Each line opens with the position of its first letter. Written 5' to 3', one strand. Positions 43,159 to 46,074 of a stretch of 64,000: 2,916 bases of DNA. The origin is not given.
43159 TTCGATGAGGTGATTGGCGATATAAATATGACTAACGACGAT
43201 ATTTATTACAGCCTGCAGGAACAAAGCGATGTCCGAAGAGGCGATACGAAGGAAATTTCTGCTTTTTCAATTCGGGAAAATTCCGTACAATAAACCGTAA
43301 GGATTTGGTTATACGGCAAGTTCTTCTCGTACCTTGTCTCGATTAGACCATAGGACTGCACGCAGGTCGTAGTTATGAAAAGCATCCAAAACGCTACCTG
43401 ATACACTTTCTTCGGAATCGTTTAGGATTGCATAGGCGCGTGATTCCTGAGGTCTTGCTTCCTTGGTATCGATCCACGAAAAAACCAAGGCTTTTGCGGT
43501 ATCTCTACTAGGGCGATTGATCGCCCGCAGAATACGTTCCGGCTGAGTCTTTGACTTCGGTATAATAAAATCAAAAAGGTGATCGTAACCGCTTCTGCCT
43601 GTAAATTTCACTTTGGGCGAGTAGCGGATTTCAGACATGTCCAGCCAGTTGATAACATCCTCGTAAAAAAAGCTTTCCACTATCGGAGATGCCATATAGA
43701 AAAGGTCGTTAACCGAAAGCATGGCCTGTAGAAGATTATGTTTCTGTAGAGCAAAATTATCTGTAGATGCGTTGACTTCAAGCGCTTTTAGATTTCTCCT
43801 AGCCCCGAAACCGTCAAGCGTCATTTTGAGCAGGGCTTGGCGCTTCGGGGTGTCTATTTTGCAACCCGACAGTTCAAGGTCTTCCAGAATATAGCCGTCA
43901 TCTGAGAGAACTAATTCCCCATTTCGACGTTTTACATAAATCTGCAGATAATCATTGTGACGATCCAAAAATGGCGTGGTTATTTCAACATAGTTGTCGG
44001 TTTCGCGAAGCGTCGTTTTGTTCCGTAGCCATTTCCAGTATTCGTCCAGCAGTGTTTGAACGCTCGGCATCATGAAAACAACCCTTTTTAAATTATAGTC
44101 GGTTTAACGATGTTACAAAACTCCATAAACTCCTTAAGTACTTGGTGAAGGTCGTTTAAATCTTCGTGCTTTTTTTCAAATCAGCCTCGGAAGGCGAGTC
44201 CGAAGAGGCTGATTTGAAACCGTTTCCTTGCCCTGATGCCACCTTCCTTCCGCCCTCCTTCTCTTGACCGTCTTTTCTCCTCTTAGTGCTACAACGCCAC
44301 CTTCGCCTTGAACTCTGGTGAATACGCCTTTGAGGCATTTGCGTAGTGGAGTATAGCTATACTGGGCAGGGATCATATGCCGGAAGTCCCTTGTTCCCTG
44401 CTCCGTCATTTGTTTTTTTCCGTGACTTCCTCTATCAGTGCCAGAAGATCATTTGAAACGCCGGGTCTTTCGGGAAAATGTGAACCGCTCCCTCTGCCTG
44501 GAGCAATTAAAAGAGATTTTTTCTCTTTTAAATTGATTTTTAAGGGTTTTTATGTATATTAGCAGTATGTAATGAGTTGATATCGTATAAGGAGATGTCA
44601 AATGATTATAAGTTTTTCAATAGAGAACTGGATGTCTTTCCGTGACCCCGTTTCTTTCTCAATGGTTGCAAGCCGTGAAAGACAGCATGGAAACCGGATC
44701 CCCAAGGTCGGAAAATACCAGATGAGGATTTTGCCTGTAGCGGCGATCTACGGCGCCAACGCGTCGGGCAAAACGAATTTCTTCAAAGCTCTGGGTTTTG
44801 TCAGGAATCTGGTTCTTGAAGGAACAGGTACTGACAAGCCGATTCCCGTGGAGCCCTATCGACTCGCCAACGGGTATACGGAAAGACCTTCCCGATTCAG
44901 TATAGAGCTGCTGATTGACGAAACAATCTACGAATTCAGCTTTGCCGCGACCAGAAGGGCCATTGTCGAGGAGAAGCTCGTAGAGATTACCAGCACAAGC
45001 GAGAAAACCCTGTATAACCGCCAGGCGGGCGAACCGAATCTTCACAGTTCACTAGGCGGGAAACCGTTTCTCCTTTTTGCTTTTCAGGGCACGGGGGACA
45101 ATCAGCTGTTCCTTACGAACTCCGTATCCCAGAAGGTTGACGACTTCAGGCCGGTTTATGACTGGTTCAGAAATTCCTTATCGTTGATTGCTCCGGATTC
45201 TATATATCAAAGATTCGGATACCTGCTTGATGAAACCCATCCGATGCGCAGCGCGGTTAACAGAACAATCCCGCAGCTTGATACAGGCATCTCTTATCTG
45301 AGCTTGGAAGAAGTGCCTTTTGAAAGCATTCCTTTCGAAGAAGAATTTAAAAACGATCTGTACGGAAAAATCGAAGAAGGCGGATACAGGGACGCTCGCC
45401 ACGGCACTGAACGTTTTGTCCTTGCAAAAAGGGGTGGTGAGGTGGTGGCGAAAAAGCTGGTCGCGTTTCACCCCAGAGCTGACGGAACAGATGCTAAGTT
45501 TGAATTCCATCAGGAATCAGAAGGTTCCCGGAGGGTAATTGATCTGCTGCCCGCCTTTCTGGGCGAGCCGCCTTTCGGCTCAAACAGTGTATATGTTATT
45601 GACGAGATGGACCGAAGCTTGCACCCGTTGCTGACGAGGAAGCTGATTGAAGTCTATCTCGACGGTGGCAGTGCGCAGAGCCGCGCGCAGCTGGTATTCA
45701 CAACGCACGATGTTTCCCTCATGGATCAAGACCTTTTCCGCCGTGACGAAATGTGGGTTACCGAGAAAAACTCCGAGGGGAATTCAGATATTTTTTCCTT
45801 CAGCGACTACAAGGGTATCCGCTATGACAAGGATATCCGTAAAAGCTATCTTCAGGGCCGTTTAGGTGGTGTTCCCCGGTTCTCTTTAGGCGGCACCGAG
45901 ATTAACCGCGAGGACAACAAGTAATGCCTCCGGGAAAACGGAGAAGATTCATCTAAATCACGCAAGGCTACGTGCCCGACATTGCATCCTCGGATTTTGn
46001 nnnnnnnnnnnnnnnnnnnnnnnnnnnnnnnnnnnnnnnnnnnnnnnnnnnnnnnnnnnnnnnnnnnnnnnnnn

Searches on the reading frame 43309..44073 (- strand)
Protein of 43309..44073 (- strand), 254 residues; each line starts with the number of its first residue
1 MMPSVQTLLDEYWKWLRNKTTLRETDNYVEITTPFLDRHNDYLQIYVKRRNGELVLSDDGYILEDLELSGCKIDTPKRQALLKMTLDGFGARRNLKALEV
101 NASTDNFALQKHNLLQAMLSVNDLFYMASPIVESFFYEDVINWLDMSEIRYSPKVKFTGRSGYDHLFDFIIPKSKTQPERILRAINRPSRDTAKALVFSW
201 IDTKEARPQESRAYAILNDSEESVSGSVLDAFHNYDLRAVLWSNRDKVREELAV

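Call 45: search_protein_families(library=pfam, proteins=[window:43309-44073:-], max_evalue=0.001)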
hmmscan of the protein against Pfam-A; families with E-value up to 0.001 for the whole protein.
window:43309-44073:- (254 aa): 2 families
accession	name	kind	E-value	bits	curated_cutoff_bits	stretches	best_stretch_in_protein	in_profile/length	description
PF08862.16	DUF1829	-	1e-32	112.9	22.2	1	159-245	1-87/87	Domain of unknown function DUF1829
PF08861.15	DUF1828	-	1.3e-27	96.3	22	1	33-121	1-91/91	Domain of unknown function DUF1828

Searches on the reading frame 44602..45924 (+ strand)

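Call 45: search_protein_families(library=pfam, proteins=[window:44602-45924:+], max_evalue=0.001)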
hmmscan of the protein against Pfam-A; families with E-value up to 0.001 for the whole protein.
window:44602-45924:+ (440 aa): 3 families
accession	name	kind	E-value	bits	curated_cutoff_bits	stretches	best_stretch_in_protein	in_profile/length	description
PF13304.12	AAA_21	-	3.5e-37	129.6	27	2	46-145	1-107/304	AAA domain, putative AbiEii toxin, Type IV TA system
PF13175.12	AAA_15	-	3.4e-05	24.1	32.1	0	327-369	328-369/374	AAA ATPase domain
PF02463.25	SMC_N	-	0.00044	20.2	40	0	46-67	26-47/220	RecF/RecN/SMC N terminal domain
